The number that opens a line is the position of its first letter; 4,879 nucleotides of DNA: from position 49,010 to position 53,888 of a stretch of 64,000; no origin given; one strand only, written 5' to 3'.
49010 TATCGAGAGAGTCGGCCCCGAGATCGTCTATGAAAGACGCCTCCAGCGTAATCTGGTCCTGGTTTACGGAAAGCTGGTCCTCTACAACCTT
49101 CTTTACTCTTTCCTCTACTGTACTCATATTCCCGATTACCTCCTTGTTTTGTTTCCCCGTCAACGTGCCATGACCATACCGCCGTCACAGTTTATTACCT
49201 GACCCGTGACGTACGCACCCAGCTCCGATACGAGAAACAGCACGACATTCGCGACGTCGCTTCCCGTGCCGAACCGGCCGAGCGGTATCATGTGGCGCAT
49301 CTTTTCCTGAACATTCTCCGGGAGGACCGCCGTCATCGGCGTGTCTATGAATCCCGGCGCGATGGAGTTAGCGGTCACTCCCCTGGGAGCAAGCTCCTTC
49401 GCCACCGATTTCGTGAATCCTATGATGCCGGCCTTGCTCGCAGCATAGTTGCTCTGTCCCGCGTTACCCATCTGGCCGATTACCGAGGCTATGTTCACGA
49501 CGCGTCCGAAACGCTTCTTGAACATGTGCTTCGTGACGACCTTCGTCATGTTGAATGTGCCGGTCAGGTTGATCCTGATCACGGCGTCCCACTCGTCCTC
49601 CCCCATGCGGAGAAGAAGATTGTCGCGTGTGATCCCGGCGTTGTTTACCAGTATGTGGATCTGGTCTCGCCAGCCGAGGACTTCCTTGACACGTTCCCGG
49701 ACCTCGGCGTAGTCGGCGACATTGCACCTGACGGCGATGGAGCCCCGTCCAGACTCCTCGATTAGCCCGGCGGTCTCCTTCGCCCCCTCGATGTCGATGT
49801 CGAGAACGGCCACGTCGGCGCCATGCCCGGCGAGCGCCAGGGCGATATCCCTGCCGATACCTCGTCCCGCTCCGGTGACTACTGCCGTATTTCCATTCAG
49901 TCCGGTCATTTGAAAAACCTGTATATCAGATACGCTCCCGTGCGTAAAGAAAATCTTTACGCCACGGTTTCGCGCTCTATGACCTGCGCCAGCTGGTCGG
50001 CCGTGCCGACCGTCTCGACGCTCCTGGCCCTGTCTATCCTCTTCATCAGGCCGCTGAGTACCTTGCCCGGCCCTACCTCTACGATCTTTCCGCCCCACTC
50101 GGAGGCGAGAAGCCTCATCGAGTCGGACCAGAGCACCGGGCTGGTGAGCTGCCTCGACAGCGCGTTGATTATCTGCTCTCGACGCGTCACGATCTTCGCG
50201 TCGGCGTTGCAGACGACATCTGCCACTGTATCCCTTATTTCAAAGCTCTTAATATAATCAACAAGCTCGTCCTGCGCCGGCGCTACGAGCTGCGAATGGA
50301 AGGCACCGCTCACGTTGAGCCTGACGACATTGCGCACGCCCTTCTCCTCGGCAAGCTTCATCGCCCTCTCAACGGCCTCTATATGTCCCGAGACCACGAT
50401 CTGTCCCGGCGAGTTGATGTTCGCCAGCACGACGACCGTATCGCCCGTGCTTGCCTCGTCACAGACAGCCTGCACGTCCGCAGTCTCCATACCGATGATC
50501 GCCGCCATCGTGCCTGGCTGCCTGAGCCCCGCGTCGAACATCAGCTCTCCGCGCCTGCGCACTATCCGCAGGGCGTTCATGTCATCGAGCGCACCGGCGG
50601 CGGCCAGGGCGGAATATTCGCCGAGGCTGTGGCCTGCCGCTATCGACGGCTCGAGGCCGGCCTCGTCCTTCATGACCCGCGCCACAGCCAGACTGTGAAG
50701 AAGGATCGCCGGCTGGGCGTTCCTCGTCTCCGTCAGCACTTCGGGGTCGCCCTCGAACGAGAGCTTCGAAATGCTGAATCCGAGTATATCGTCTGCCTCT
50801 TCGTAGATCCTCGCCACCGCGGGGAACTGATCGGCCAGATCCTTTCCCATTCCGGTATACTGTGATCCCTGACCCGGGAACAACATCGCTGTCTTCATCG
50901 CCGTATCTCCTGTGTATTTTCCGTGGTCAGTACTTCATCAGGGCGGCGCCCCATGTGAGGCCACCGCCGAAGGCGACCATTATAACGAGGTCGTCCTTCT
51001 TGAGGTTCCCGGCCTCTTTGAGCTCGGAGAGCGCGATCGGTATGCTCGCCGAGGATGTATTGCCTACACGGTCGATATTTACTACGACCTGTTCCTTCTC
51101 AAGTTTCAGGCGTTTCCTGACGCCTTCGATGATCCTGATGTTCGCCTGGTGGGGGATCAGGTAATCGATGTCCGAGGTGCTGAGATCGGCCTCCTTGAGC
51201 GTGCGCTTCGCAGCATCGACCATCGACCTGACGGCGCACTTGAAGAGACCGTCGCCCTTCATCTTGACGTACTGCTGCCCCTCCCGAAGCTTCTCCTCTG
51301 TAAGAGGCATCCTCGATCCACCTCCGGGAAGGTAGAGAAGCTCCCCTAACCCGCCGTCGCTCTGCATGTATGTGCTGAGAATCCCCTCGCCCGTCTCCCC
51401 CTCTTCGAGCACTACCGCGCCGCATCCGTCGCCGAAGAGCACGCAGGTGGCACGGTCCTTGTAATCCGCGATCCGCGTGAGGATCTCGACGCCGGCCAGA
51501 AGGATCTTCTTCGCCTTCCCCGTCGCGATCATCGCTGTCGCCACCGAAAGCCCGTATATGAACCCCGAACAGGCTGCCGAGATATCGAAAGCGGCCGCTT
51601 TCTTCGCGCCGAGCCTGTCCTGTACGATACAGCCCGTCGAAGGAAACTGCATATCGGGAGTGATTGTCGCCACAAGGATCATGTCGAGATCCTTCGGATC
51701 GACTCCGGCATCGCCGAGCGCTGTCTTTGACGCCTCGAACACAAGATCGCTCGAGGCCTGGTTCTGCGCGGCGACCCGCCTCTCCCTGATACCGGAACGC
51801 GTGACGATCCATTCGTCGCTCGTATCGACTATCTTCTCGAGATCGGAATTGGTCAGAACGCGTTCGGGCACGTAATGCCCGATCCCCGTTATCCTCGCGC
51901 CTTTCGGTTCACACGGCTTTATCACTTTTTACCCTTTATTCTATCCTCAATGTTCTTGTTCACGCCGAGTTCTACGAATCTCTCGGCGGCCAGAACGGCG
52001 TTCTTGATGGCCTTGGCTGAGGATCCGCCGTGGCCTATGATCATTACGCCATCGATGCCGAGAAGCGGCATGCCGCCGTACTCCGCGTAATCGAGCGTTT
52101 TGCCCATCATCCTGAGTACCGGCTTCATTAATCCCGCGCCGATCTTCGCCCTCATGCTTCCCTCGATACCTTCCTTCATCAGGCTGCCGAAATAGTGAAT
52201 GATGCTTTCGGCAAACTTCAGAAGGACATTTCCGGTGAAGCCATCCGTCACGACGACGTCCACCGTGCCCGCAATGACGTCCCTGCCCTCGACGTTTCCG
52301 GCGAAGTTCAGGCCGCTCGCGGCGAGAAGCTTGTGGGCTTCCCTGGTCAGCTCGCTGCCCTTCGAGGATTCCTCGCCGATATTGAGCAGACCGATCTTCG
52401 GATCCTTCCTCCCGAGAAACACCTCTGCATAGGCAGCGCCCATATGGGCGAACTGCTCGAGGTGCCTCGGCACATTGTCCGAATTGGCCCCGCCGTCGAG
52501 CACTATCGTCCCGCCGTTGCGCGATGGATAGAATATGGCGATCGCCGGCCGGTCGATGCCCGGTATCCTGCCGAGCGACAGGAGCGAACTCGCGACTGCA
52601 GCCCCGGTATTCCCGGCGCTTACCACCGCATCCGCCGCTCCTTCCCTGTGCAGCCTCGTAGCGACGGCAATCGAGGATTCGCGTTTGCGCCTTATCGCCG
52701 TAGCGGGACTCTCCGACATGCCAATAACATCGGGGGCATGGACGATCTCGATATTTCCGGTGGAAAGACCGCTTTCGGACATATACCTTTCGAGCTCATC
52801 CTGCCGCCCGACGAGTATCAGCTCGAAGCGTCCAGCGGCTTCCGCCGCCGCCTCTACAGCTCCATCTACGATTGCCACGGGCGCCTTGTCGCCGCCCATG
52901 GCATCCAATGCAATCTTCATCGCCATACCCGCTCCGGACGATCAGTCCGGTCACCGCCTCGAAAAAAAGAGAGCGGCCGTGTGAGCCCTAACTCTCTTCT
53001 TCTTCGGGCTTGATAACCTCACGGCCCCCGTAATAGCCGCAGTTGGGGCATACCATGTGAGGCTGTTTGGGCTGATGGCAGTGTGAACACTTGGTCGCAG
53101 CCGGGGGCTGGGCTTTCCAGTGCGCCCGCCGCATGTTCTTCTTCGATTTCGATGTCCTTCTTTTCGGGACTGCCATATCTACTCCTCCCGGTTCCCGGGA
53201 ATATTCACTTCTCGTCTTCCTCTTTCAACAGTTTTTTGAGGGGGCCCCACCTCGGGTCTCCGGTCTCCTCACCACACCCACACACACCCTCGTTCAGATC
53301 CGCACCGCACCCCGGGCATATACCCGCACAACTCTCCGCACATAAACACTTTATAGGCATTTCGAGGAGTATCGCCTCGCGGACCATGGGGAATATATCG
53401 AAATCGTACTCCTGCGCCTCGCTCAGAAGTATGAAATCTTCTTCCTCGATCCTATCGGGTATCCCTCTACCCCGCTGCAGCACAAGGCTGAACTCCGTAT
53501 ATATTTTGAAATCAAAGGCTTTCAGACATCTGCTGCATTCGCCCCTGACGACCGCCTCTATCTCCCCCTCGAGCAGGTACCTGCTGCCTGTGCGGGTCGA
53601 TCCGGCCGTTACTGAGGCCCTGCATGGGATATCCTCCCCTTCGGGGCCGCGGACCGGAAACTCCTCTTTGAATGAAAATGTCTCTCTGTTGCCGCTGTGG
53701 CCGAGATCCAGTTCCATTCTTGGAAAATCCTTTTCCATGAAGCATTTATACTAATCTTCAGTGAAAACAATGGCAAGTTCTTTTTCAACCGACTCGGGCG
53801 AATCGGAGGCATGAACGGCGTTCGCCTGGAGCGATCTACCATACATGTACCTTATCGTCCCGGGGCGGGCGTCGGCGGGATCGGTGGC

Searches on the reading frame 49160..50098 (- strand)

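Call 31: search_protein_families(library=pfam, proteins=[window:49160-50098:-], max_evalue=0.0001)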
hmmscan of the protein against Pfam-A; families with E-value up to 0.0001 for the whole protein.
window:49160-50098:- (312 aa): 3 families
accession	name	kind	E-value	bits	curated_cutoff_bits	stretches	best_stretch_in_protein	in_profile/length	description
PF13561.12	adh_short_C2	-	1.5e-64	218.2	27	1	76-308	1-235/236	Enoyl-(Acyl carrier protein) reductase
PF00106.31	adh_short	-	1.3e-58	198.2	26.6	1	71-261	2-192/195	short chain dehydrogenase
PF08659.16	KR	-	9.8e-19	68.4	22.6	1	71-250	2-177/180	KR domain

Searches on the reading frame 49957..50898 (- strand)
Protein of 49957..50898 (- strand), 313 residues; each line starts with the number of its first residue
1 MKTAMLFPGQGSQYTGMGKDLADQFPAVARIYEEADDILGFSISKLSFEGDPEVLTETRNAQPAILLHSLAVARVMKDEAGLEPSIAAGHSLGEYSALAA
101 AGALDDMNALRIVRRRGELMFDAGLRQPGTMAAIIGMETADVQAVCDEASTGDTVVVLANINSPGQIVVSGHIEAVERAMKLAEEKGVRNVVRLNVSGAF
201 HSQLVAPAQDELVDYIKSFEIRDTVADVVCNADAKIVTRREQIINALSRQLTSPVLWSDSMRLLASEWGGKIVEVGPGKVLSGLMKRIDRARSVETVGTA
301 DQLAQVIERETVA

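Call 32: search_protein_families(library=pfam, proteins=[window:49957-50898:-], max_evalue=0.0001)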
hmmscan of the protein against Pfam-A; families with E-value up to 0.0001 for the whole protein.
window:49957-50898:- (313 aa): 1 family
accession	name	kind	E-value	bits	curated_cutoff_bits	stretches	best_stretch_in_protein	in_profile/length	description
PF00698.26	Acyl_transf_1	-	1.5e-35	123.6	32.7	1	6-275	3-265/319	Acyl transferase domain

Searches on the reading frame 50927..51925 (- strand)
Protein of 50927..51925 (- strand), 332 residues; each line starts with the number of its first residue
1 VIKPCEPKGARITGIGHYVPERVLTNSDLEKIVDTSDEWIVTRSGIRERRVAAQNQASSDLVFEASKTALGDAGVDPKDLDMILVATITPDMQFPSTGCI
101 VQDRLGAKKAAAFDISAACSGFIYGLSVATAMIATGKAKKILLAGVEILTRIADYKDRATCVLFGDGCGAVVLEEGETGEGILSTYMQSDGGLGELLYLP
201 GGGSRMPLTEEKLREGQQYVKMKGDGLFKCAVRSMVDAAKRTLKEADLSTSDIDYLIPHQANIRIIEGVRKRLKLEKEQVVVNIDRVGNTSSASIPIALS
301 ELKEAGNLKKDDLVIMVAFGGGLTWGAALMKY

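Call 12: search_protein_families(library=pfam, proteins=[window:50927-51925:-], max_evalue=0.00001)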
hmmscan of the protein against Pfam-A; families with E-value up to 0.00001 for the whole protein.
window:50927-51925:- (332 aa): 3 families
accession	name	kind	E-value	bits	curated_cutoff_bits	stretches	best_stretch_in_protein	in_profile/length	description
PF08541.16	ACP_syn_III_C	-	2e-37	127.7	26.6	1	243-332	1-90/90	3-Oxoacyl-[acyl-carrier-protein (ACP)] synthase III C terminal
PF08545.16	ACP_syn_III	-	2.6e-30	104.6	24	1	113-191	1-80/80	3-Oxoacyl-[acyl-carrier-protein (ACP)] synthase III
PF00108.29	Thiolase_N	-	1.2e-07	31.8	26.4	1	46-156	11-122/260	Thiolase, N-terminal domain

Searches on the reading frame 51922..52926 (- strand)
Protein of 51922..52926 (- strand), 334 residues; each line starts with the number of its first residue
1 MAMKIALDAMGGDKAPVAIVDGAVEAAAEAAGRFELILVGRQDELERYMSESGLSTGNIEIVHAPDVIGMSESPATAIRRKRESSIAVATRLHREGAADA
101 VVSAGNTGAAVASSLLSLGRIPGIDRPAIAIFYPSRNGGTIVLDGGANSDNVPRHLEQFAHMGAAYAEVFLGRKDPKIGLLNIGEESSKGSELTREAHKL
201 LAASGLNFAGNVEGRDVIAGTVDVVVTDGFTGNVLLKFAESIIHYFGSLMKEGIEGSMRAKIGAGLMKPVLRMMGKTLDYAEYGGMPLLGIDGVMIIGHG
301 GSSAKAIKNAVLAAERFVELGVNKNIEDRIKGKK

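Call 12: search_protein_families(library=pfam, proteins=[window:51922-52926:-], max_evalue=0.00001)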
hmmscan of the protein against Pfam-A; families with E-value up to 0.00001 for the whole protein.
window:51922-52926:- (334 aa): 1 family
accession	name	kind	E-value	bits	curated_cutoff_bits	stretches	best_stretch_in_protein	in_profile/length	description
PF02504.20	FA_synthesis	-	8.3e-107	357.4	29.1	1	3-324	1-323/324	Fatty acid synthesis protein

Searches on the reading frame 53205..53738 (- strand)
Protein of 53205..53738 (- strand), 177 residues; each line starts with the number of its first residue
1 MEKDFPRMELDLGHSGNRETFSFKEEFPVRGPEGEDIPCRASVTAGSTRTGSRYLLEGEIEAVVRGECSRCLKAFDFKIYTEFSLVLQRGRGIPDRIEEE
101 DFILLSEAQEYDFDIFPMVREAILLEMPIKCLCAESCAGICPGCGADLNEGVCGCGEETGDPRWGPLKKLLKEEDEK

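Call 32: search_protein_families(library=pfam, proteins=[window:53205-53738:-], max_evalue=0.0001)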
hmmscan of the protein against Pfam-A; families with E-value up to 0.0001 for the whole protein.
window:53205-53738:- (177 aa): 1 family
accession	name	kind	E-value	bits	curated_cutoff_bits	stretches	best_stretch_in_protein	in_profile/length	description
PF02620.22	YceD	-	2.1e-28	99.2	33.2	1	56-170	1-118/119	Large ribosomal RNA subunit accumulation protein YceD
